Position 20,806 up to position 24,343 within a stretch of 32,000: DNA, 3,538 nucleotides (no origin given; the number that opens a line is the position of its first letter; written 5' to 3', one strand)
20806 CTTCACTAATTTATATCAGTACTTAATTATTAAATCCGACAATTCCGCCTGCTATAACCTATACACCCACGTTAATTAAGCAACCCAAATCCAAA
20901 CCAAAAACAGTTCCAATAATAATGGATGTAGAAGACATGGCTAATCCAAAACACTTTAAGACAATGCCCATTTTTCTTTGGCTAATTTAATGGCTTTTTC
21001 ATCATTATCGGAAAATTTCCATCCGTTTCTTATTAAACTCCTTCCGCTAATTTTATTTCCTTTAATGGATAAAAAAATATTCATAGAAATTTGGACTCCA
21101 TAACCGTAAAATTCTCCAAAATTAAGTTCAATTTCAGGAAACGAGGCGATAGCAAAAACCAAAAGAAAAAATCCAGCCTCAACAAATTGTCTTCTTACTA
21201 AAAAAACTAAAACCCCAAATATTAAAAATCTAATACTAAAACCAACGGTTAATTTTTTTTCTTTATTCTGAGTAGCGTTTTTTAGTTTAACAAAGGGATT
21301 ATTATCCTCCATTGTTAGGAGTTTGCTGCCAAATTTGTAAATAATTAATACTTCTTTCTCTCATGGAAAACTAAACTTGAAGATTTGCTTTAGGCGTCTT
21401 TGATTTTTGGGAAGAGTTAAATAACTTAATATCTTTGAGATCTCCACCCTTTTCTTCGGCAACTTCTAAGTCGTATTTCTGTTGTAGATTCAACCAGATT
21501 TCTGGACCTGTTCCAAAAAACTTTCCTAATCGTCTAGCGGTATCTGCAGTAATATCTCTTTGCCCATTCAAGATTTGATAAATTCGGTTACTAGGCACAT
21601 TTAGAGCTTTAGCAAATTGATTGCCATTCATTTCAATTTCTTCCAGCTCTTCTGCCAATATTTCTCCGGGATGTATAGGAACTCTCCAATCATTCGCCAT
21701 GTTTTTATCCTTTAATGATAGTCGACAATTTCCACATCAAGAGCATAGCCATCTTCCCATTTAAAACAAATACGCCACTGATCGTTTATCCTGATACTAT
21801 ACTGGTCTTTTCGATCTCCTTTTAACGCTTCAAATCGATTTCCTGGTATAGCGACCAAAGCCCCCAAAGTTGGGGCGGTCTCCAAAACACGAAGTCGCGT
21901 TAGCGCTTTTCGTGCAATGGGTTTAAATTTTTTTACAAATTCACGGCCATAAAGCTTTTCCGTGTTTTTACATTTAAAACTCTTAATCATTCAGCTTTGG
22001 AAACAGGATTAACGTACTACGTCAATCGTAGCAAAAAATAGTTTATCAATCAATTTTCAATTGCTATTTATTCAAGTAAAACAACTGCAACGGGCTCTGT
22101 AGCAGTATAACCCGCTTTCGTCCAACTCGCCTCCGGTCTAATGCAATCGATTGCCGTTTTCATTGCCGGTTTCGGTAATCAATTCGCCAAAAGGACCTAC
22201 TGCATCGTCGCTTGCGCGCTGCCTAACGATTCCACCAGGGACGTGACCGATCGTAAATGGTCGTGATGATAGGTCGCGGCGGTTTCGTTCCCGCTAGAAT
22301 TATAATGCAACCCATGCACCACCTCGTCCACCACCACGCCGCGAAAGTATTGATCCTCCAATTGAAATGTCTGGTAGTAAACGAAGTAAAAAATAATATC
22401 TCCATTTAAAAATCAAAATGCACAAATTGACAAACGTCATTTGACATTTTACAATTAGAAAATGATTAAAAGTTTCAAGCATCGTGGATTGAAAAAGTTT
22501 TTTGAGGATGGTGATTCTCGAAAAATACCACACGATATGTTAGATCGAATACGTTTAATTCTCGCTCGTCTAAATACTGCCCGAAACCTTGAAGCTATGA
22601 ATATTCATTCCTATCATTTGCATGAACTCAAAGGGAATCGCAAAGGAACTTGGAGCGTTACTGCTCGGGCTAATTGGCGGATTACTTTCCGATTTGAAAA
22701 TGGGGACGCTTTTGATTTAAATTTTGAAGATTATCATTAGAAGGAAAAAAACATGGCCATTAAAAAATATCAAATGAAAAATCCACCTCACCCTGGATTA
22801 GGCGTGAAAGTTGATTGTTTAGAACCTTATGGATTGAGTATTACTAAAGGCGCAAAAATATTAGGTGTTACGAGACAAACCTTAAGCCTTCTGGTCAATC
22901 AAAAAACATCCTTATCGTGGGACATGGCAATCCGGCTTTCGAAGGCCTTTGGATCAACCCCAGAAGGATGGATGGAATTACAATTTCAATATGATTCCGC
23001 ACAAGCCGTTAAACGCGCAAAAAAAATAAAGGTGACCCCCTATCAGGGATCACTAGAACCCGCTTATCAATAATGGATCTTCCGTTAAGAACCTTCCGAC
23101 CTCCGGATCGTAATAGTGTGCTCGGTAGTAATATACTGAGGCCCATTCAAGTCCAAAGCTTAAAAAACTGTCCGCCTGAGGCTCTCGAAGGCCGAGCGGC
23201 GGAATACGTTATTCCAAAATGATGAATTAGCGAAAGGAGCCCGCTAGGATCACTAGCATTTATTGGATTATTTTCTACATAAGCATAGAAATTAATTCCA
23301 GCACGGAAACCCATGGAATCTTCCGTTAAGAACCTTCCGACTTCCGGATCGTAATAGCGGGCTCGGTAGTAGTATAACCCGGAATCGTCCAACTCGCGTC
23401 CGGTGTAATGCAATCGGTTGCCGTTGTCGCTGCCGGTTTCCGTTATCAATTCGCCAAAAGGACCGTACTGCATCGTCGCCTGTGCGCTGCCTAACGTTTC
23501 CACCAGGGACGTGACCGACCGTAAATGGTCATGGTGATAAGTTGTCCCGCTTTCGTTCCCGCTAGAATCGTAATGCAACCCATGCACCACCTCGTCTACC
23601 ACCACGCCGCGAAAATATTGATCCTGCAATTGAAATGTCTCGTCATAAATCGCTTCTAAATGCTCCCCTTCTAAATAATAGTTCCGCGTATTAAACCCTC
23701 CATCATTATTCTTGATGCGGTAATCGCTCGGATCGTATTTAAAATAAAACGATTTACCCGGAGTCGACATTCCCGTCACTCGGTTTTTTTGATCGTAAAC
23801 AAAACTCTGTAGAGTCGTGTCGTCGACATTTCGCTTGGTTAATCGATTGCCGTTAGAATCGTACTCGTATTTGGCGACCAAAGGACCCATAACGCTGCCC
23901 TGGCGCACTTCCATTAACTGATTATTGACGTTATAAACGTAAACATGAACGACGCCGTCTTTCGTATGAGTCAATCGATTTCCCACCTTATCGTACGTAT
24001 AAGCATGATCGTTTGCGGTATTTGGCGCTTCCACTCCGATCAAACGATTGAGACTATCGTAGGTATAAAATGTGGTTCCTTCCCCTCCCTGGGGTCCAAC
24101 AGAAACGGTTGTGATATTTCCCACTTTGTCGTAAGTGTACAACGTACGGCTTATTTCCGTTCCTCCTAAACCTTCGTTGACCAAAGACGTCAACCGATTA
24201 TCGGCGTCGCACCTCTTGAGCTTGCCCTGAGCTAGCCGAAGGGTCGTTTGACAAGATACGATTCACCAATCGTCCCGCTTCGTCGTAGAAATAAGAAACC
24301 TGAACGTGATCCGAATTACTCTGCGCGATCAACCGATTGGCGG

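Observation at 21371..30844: Rhs-anchored array of seven toxin/antidote modules in which type II TA operons occupy orphan-toxin slots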

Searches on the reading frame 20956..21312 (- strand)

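Call 6: search_protein_families(library=pfam, max_evalue=0.01, proteins=[window:20956-21312:-])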
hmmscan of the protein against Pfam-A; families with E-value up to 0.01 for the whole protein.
window:20956-21312:- (118 aa): 1 family
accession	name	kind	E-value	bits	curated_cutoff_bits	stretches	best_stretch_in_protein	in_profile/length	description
PF10947.13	DUF2628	-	0.009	16.9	23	0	20-88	18-86/93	Protein of unknown function (DUF2628)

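Call 40: search_protein_families(library=padloc, max_evalue=0.001, proteins=[window:20956-21312:-])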
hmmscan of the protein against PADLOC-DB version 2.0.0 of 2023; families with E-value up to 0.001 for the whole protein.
window:20956-21312:- (118 aa): 0 families

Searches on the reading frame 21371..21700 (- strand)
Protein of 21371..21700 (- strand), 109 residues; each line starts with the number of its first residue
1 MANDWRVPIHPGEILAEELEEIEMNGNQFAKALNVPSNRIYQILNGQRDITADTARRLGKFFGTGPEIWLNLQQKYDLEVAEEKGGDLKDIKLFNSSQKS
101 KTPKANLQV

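Call 5: search_protein_families(library=pfam, max_evalue=0.01, proteins=[window:21371-21700:-])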
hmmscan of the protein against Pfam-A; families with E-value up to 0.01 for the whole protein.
window:21371-21700:- (109 aa): 3 families
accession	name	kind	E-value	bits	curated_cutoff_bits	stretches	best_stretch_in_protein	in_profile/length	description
PF01381.28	HTH_3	-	7e-07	29.6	23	1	17-67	3-53/55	Helix-turn-helix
PF13560.12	HTH_31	-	0.00051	20.7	27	1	27-67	18-59/64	Helix-turn-helix domain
PF12844.13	HTH_19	-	0.0091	16.3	30.2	0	13-65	2-54/64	Helix-turn-helix domain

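Call 32: search_protein_families(library=ncbifam, max_evalue=0.01, proteins=[window:21371-21700:-])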
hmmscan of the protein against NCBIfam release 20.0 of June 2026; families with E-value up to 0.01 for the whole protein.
window:21371-21700:- (109 aa): 1 family
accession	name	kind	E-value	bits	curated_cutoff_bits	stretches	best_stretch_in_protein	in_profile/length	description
TIGR02607.1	antidote_HigA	equivalog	2.3e-26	91.4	47.7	1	7-83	3-80/81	HigA family addiction module antitoxin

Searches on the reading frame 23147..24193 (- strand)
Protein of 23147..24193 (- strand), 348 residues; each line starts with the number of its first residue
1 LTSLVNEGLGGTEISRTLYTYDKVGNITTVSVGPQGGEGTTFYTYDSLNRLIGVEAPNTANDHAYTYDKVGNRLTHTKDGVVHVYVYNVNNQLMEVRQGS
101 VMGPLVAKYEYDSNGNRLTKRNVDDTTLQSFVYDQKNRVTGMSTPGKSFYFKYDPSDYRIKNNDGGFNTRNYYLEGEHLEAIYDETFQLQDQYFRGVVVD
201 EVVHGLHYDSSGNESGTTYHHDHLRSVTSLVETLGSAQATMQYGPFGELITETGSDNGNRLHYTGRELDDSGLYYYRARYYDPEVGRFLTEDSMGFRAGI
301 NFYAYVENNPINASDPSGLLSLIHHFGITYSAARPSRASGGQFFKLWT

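Call 5: search_protein_families(library=pfam, max_evalue=0.01, proteins=[window:23147-24193:-])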
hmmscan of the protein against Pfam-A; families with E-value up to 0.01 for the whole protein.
window:23147-24193:- (348 aa): 1 family
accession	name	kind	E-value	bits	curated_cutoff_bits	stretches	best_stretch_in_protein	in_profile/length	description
PF05593.20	RHS_repeat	-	9.9e-10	39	22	1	21-57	1-34/38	RHS Repeat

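Call 25: find_homologous_proteins(query=window:23147-24193:-, max_evalue=1e-20)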
Query window:23147-24193:- (348 aa): 2046 proteins with E <= 1e-20 among 4292 candidates; the best 120 are listed.
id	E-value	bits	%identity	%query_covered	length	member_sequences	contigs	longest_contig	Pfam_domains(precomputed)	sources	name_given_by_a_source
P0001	1.8e-232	789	100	100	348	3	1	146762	PF05593.20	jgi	-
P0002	1.4e-108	381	90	53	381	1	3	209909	-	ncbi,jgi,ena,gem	-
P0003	3.4e-96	341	85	51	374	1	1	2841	-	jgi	-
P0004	1.3e-94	336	51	94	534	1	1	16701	PF05593.20,PF25023.2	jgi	-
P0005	1.1e-93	332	53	93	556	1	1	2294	PF05593.20,PF25023.2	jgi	-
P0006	1.2e-91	326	51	92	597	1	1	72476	PF05593.20,PF25023.2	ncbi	-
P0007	4.4e-89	317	52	89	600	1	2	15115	PF05593.20,PF25023.2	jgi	jgi:RHS repeat-associated protein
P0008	4.8e-89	317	50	93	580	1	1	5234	PF05593.20,PF25023.2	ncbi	ncbi:MAG: RHS repeat-associated core domain-containing protein, partial [Pedobacter sp.]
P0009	6.8e-89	317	54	86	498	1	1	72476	PF05593.20,PF25023.2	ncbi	-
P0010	6.6e-87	310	51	92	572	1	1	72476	PF05593.20,PF25023.2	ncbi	-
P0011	6.7e-84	300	47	94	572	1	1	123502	PF05593.20,PF25023.2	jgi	jgi:RHS repeat-associated protein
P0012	1.3e-81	293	52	77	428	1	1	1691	-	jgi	jgi:RHS repeat-associated protein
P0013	1.4e-80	289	48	92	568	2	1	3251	PF05593.20,PF25023.2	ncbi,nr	ncbi:MAG: hypothetical protein COB33_002855, partial [Thiotrichaceae bacterium]|nr:hypothetical prot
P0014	7.1e-80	287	48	90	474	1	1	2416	PF05593.20,PF25023.2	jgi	jgi:RHS repeat-associated protein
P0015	7.2e-79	284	47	93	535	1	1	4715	PF05593.20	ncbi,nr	ncbi:MAG: RHS repeat-associated core domain-containing protein, partial [Gammaproteobacteria bacteri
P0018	8.8e-78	280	58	68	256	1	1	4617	PF25023.2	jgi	-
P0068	7.1e-59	218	58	51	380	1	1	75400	PF25023.2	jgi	-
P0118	2.7e-47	180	59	42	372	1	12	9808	PF25023.2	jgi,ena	-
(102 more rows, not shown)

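Call 26: find_encoding_contigs(protein=P0002, flank=10000, max_places=10)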
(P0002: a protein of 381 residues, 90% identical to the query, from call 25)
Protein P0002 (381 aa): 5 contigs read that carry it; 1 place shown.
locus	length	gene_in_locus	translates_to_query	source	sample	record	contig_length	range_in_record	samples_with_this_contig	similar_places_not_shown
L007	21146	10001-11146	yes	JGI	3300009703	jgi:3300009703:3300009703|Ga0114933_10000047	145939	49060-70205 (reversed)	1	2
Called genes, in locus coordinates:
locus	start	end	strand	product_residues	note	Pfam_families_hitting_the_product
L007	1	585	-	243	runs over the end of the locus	PF13489:Methyltransf_23 (weak), PF13847:Methyltransf_31, PF08241:Methyltransf_11, PF08242:Methyltransf_12, PF13649:Methyltransf_25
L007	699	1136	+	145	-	PF07603:Lcl_C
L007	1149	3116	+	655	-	PF16177:ACAS_N, PF00501:AMP-binding, PF13193:AMP-binding_C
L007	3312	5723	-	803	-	PF07719:TPR_2 (faint), PF13174:TPR_6 (faint), PF13371:TPR_9 (faint), PF13424:TPR_12 (faint), PF13428:TPR_14 (faint), PF23914:TPR_CcmH_CycH (faint), PF00515:TPR_1 (weak), PF13432:TPR_16 (weak), +7 more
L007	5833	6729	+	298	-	PF03781:FGE-sulfatase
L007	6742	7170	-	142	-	PF01475:FUR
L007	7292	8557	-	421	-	PF13393:tRNA-synt_His, PF00152:tRNA-synt_2 (faint), PF00587:tRNA-synt_2b, PF03129:HGTP_anticodon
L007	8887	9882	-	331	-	PF00316:FBPase, PF18913:FBPase_C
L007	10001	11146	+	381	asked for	-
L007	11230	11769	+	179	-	-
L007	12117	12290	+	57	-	-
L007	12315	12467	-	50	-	-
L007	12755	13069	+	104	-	PF15590:Imm27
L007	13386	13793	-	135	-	PF01850:PIN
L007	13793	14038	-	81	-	-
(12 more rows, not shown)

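Call 27: find_encoding_contigs(protein=P0003, flank=10000, max_places=10)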
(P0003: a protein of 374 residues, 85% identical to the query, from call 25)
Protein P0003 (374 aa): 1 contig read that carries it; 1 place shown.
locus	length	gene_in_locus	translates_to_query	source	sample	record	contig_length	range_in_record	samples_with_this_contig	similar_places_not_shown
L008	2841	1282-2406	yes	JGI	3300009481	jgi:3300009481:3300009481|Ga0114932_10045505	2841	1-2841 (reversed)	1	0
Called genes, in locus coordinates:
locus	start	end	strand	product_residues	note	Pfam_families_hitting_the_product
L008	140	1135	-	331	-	PF00316:FBPase, PF18913:FBPase_C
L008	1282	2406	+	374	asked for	-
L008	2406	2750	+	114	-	-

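Call 36: find_encoding_contigs(protein=P0009, flank=10000, max_places=3)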
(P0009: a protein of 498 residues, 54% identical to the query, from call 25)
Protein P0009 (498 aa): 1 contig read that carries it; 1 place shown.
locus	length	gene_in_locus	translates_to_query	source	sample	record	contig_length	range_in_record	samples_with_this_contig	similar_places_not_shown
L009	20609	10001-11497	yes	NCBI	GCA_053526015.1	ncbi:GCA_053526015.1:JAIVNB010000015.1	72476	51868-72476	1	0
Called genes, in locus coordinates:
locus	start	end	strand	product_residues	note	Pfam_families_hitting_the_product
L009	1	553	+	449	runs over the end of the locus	PF13243:SQHop_cyclase_C (faint), PF12799:LRR_4 (weak)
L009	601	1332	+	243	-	-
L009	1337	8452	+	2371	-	PF01841:Transglut_core, PF20148:DUF6531, PF25023:TEN_YD-shell, PF05593:RHS_repeat, PF25023:TEN_YD-shell, PF05593:RHS_repeat (weak), PF25023:TEN_YD-shell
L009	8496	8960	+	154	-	-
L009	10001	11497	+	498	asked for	PF05593:RHS_repeat (weak), PF25023:TEN_YD-shell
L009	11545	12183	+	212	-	-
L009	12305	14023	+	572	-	PF25023:TEN_YD-shell, PF05593:RHS_repeat (faint), PF25023:TEN_YD-shell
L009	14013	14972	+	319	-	-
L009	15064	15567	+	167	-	PF05593:RHS_repeat (faint), PF25023:TEN_YD-shell (weak)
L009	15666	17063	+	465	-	PF07661:MORN_2 (faint), PF20041:DUF6443 (faint), PF25023:TEN_YD-shell (weak), PF05593:RHS_repeat, PF25023:TEN_YD-shell (weak), PF05593:RHS_repeat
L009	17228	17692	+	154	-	-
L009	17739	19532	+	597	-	PF05593:RHS_repeat (weak), PF25023:TEN_YD-shell, PF05593:RHS_repeat (weak), PF25023:TEN_YD-shell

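Call 37: find_encoding_contigs(protein=P0004, flank=10000, max_places=3)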
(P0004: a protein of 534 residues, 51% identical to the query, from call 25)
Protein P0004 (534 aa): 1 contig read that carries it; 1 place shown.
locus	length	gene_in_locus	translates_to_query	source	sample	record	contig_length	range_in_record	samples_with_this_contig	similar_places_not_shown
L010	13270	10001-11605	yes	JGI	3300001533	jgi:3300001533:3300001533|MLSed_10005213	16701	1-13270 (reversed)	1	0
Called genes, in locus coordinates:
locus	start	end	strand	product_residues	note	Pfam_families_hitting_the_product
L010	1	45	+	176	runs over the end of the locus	-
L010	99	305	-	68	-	-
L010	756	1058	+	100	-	PF04365:BrnT_toxin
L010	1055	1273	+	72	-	PF12441:CopG_antitoxin (weak), PF14384:BrnA_antitoxin (weak)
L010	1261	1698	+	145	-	-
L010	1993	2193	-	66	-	-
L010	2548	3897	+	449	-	PF13243:SQHop_cyclase_C (faint), PF13249:SQHop_cyclase_N (faint), PF18884:TSP3_bac (weak)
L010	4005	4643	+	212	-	-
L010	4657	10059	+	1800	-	PF01841:Transglut_core, PF20148:DUF6531, PF25023:TEN_YD-shell, PF07661:MORN_2 (faint), PF05593:RHS_repeat, PF25023:TEN_YD-shell, PF05593:RHS_repeat (weak)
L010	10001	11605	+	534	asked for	PF25023:TEN_YD-shell, PF05593:RHS_repeat (weak), PF25023:TEN_YD-shell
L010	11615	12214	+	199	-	-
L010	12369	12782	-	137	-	PF03050:DDE_Tnp_IS66, PF13817:DDE_Tnp_IS66_C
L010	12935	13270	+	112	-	?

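Call 74: find_encoding_contigs(protein=P0068, flank=10000, max_places=3)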
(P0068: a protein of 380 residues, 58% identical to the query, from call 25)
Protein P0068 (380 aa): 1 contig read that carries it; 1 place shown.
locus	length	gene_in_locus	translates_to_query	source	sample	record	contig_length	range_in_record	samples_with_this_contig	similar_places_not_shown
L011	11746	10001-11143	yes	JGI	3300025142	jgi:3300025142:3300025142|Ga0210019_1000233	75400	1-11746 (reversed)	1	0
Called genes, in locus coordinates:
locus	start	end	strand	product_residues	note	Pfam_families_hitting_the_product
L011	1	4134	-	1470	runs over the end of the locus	PF27051:TamB_N, PF04357:TamB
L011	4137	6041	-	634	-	PF07244:POTRA (faint), PF01103:Omp85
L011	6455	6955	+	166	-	PF22400:DUF6980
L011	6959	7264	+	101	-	-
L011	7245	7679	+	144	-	-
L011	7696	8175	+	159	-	-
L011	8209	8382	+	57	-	-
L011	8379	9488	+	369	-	PF25023:TEN_YD-shell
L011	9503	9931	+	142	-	-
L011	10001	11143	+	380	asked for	PF25023:TEN_YD-shell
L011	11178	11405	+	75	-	-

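Call 75: find_encoding_contigs(protein=P0118, flank=10000, max_places=4)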
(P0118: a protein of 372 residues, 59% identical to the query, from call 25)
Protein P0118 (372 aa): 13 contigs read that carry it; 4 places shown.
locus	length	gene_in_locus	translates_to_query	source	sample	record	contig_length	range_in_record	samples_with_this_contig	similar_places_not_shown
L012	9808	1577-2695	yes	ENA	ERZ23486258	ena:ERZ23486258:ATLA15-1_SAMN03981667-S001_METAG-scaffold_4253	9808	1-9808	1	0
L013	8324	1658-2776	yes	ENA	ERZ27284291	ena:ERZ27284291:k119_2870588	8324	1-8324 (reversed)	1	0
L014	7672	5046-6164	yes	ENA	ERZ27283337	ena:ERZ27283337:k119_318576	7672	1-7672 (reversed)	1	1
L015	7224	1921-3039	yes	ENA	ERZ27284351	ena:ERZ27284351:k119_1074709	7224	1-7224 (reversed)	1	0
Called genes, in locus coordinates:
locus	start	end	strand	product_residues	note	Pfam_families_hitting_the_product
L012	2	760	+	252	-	?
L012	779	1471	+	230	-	-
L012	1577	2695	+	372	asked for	PF25023:TEN_YD-shell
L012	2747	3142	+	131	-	-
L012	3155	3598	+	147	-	-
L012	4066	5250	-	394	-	PF14294:DUF4372, PF01609:DDE_Tnp_1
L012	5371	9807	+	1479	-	?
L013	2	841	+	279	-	?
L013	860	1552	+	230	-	-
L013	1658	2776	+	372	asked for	PF25023:TEN_YD-shell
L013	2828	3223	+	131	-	-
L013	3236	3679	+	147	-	-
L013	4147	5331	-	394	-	PF14294:DUF4372, PF01609:DDE_Tnp_1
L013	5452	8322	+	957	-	?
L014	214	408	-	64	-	-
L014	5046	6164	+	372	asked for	PF25023:TEN_YD-shell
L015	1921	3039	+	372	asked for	PF25023:TEN_YD-shell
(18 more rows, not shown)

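Call 86: find_encoding_contigs(protein=P0018, flank=10000, max_places=3)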
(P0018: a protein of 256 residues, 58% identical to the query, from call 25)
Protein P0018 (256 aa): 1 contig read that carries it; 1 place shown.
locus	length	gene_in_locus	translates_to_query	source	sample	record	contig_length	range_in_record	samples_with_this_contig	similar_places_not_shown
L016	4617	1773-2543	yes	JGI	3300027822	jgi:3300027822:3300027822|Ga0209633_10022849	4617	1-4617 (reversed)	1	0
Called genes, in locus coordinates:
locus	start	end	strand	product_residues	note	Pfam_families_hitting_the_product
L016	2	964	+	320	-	?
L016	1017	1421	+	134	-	-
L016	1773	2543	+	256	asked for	PF25023:TEN_YD-shell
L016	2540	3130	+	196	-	-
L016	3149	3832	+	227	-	-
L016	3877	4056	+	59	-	PF05593:RHS_repeat (weak)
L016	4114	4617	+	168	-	?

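Call 87: find_encoding_contigs(protein=P0011, flank=10000, max_places=2)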
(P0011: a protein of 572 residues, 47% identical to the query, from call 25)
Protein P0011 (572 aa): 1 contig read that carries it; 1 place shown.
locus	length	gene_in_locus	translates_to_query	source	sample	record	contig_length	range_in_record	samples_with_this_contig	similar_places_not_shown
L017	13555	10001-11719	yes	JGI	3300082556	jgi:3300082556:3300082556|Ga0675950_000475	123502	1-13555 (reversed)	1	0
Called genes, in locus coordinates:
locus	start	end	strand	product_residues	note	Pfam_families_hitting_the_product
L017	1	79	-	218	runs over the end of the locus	PF01476:LysM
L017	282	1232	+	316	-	PF07726:AAA_3 (weak), PF07728:AAA_5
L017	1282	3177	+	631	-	-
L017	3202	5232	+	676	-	PF22745:Nlig-Ia, PF01653:DNA_ligase_aden, PF03120:OB_DNA_ligase, PF14520:HHH_5 (faint), PF12826:HHH_2, PF00533:BRCT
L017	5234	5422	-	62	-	-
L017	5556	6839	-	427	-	PF01595:CNNM, PF00571:CBS, PF03471:CorC_HlyC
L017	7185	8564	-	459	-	-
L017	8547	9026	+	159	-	-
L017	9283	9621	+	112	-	-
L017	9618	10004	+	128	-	-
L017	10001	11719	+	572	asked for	PF05593:RHS_repeat, PF25023:TEN_YD-shell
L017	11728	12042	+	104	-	-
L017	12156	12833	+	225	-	-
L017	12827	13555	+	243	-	?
